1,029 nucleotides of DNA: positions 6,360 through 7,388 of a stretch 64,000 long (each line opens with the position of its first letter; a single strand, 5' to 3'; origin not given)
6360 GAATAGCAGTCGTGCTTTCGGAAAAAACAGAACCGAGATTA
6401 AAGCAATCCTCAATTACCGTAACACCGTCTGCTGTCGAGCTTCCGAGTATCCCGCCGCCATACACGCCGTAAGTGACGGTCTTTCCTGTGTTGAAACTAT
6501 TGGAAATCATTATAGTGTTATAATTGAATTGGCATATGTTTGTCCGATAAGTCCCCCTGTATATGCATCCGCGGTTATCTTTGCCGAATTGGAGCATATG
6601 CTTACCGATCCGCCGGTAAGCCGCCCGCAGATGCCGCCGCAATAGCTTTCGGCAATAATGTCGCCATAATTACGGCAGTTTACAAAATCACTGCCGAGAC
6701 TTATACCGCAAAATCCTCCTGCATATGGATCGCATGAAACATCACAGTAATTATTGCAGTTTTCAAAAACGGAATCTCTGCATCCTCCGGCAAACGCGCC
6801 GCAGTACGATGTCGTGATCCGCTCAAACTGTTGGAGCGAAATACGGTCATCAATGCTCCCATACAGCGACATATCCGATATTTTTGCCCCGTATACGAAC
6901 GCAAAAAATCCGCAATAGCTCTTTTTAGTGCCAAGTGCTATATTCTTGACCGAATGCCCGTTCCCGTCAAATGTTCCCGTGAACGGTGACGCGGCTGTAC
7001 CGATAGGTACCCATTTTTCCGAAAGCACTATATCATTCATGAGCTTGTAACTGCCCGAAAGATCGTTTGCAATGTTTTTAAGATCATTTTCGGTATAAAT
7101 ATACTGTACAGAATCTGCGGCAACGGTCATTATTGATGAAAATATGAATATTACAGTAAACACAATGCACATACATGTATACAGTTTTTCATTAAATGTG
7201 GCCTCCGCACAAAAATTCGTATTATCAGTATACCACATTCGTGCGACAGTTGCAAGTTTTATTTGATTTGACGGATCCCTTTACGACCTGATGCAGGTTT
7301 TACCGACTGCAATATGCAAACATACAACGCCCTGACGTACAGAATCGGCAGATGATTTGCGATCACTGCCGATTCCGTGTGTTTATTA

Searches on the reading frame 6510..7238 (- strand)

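Call 27: search_protein_families(library=pfam, proteins=[window:6510-7238:-], max_evalue=0.001)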
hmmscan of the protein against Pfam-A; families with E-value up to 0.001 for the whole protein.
window:6510-7238:- (242 aa): 1 family
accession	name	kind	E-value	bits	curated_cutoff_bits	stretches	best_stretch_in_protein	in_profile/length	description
PF07581.17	Glug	-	0.00018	22.2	20.5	0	201-222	6-28/28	The GLUG motif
